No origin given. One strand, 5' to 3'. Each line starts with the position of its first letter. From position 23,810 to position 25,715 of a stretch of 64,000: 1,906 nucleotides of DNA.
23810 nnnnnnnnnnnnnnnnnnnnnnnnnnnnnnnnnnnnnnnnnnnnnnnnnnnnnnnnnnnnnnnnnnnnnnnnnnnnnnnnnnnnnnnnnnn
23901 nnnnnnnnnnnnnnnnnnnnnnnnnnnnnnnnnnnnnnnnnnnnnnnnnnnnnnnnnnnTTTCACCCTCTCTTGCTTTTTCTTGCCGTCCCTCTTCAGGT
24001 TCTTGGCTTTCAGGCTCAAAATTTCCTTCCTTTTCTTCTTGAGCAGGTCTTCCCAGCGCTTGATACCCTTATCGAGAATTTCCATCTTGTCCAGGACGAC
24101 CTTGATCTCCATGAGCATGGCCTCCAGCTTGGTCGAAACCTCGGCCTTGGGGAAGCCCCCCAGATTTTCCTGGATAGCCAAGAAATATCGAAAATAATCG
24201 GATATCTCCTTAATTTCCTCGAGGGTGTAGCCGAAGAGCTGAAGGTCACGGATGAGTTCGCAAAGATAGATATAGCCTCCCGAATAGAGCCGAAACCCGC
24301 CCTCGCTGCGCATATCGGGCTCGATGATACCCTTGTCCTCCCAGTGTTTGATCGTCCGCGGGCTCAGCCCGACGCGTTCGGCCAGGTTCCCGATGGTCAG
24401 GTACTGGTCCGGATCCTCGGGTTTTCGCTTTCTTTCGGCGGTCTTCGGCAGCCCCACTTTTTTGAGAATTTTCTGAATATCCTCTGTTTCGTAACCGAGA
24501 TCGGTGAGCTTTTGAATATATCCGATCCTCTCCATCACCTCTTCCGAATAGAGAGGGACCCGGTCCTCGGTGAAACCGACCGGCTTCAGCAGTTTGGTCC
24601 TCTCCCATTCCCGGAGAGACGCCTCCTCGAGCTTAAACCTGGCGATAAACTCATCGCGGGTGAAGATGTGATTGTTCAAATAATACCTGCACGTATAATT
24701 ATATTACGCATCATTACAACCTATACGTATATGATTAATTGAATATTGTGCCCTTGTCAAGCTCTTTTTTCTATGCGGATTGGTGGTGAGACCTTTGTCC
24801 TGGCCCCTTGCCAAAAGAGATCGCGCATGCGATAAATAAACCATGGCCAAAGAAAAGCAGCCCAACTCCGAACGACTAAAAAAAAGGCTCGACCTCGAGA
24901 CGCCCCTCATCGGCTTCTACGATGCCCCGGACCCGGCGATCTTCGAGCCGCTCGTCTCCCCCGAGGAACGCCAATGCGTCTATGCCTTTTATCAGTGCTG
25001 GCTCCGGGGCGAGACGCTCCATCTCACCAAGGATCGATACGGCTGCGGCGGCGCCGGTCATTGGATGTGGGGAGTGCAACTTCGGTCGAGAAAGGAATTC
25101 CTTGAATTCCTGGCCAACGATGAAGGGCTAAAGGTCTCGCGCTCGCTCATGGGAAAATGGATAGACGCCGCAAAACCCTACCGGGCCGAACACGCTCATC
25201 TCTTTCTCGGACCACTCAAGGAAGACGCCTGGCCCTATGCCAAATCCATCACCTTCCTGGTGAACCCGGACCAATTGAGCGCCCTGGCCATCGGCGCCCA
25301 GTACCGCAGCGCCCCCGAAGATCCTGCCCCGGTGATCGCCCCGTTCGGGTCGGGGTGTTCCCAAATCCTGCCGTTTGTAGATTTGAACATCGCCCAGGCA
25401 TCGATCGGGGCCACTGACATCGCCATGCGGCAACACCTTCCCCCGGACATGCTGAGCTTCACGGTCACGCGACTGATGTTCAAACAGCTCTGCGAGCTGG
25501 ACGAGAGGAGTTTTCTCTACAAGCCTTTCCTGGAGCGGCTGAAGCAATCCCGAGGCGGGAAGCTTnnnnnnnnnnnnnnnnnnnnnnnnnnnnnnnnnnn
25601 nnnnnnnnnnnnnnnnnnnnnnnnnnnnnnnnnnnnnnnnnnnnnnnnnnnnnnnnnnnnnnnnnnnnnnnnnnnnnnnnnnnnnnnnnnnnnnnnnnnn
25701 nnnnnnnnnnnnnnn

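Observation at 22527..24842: Duplicated-HTH MerR-like regulator coupled to a B12-binding radical SAM enzyme, with TACGTA-core dyads in the promoter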

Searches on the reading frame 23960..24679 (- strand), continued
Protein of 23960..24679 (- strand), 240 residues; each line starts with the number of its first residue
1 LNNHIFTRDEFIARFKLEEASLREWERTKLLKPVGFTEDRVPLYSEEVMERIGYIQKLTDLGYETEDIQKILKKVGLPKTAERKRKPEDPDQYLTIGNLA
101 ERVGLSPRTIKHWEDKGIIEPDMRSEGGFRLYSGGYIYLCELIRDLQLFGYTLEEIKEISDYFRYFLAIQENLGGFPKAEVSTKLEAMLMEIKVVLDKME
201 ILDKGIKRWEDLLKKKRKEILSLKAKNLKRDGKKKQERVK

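Call 66: search_protein_families(library=pfam, proteins=[L066:4683-5963:+, L066:6380-7621:+, L066:2692-3801:+, L032:4796-5497:+, L032:2658-3830:+], max_evalue=0.001)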
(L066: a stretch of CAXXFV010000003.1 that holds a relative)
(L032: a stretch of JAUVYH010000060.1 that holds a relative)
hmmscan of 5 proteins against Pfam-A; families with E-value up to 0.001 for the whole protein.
L066:4683-5963:+ (427 aa): 1 family
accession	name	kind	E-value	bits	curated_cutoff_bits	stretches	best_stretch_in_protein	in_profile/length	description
PF19519.4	DUF6051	-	7.4e-106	355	27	1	29-426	3-405/406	Family of unknown function (DUF6051)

L066:6380-7621:+ (414 aa): 5 families
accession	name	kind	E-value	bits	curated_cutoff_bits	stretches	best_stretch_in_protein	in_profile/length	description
PF13620.12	CarboxypepD_reg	-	3.9e-15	56.4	32.3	2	131-209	3-76/82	Carboxypeptidase regulatory-like domain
PF08308.17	PEGA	-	4.9e-07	30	20.8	0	179-215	31-68/71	PEGA domain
PF13715.12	CarbopepD_reg_2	-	1.8e-05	25.1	32.2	0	132-217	3-77/88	CarboxypepD_reg-like domain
PF17210.9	SdrD_B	-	3.1e-05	24.6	29.7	0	129-211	12-86/112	SdrD B-like domain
PF17802.7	SpaA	-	0.00032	21.2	23.1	0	136-216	9-89/91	Prealbumin-like fold domain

L066:2692-3801:+ (370 aa): 6 families
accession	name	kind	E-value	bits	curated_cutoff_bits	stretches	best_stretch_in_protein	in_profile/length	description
PF13088.12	BNR_2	-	2.3e-33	116.2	31.4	1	62-333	5-267/277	BNR repeat-like domain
PF15902.12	Sortilin-Vps10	-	1.6e-10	40.9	33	1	196-319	4-114/446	Sortilin, neurotensin receptor 3,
PF13859.12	BNR_3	-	7e-10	39.2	27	1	55-256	8-211/308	BNR repeat-like domain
PF24316.1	Tli3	-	1.4e-09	38.8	27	0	161-209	52-100/129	T6SS Tli3 immunity protein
PF02012.26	BNR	-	8.7e-08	31.5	27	0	81-91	2-12/12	BNR/Asp-box repeat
PF21471.3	Reelin_subrepeat-B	-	0.00097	19.4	27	0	42-108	23-91/127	Reelin subrepeat B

L032:4796-5497:+ (234 aa): 1 family
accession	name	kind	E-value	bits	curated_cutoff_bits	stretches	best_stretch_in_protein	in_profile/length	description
PF03006.26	HlyIII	-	7.4e-53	179.9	26.2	1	22-223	4-224/224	Haemolysin-III related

L032:2658-3830:+ (391 aa): 4 families
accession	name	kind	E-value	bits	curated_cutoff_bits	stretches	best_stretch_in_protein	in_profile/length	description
PF02638.21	GHL10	-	9.8e-31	107.4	27.9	1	40-325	16-273/311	Glycosyl hydrolase-like 10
PF14871.12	GHL6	-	2.7e-07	31.3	35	1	72-196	26-131/132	Hypothetical glycosyl hydrolase 6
PF00704.34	Glyco_hydro_18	-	6.6e-05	23.2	29.6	1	174-313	90-181/317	Glycosyl hydrolases family 18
PF13200.12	DUF4015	-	0.00018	21.2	27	1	36-203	2-151/313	Putative glycosyl hydrolase domain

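Call 70: search_protein_families(library=padloc, proteins=[window:23960-24679:-], max_evalue=0.01)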
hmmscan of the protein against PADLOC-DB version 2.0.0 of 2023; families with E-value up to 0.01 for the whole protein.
window:23960-24679:- (240 aa): 1 family
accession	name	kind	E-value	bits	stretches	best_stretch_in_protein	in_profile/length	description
PDLC04133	mad1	-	2.9e-12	44.7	1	91-133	3-43/60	mads_1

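Call 73: search_protein_families(library=pfam, proteins=[L061:710-1993:+, L061:1950-3641:-, L061:2349-3707:+, L061:6182-6904:-, L061:6946-8238:+, L061:5489-6946:+], max_evalue=0.001)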
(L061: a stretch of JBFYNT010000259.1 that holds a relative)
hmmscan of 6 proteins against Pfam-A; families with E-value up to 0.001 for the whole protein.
L061:710-1993:+ (428 aa): 0 families

L061:1950-3641:- (564 aa): 6 families
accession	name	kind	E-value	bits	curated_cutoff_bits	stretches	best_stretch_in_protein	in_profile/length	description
PF05199.19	GMC_oxred_C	-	6e-14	53.2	24.6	1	463-521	81-139/139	GMC oxidoreductase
PF00732.25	GMC_oxred_N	-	3.3e-09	37.3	23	1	188-280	110-198/218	GMC oxidoreductase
PF13450.12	NAD_binding_8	-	6e-05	23.7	21.9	1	13-42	1-30/68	NAD(P)-binding Rossmann-like domain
PF07992.20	Pyr_redox_2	-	7.9e-05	22.7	26.1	1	9-45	1-37/291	Pyridine nucleotide-disulphide oxidoreductase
PF00890.30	FAD_binding_2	-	0.00062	19.5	20.4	0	10-42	1-33/414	FAD binding domain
PF01266.30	DAO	-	0.00063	19.8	27.9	0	10-41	1-32/353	FAD dependent oxidoreductase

L061:2349-3707:+ (453 aa): 0 families

L061:6182-6904:- (241 aa): 0 families

L061:6946-8238:+ (431 aa): 5 families
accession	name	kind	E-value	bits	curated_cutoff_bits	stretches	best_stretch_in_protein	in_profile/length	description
PF12698.13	ABC2_membrane_3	-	2.9e-38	132.3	31.6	1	19-408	3-346/347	ABC-2 family transporter protein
PF12679.13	ABC2_membrane_2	-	3.1e-18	66.5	27.2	1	6-414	2-281/283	ABC-2 family transporter protein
PF13346.12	ABC2_membrane_5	-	2.6e-06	27.5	25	1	190-264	25-99/205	ABC-2 family transporter protein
PF01061.29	ABC2_membrane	-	6.4e-06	26.3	26.9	1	196-375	45-203/211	ABC-2 type transporter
PF12730.13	ABC2_membrane_4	-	1.1e-05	26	27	1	195-308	48-154/179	ABC-2 family transporter protein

L061:5489-6946:+ (486 aa): 3 families
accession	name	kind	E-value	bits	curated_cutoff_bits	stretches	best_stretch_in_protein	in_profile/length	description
PF00005.33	ABC_tran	-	1.5e-26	94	25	1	267-410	2-137/137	ABC transporter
PF13304.12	AAA_21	-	4.3e-11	43.9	27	1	365-444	221-303/304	AAA domain, putative AbiEii toxin, Type IV TA system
PF25199.1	nSTAND_NTPase5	-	0.00042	20.6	34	1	275-321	40-87/145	Novel STAND NTPase 5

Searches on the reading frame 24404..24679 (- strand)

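Call 58: search_protein_families(library=pfam, proteins=[window:24404-24679:-], max_evalue=0.05)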
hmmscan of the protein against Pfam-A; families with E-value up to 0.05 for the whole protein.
seq(92 aa): 2 families
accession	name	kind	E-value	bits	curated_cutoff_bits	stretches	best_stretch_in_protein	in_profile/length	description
PF13411.12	MerR_1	-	4.9e-10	39.8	21.6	1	9-73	4-67/69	MerR HTH family regulatory protein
PF18039.7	UBA_6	-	0.0014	19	23.5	1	56-77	6-27/42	UBA-like domain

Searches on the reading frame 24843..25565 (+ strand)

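Call 3: search_protein_families(library=pfam, proteins=[window:24843-25565:+], max_evalue=0.1)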
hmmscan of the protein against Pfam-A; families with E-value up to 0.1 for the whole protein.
window:24843-25565:+ (241 aa): 1 family
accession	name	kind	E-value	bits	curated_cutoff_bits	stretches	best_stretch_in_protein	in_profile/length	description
PF02596.20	DUF169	-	1.2e-16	61.6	27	1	12-218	2-208/209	Uncharacterised ArCR, COG2043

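Call 4: search_protein_families(library=ncbifam, proteins=[window:24843-25565:+], max_evalue=0.1)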
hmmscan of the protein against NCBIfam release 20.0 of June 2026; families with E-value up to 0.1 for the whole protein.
window:24843-25565:+ (241 aa): 0 families

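Call 70: search_protein_families(library=padloc, proteins=[window:24843-25565:+], max_evalue=0.01)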
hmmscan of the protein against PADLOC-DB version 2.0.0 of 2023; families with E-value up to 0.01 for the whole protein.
window:24843-25565:+ (241 aa): 0 families
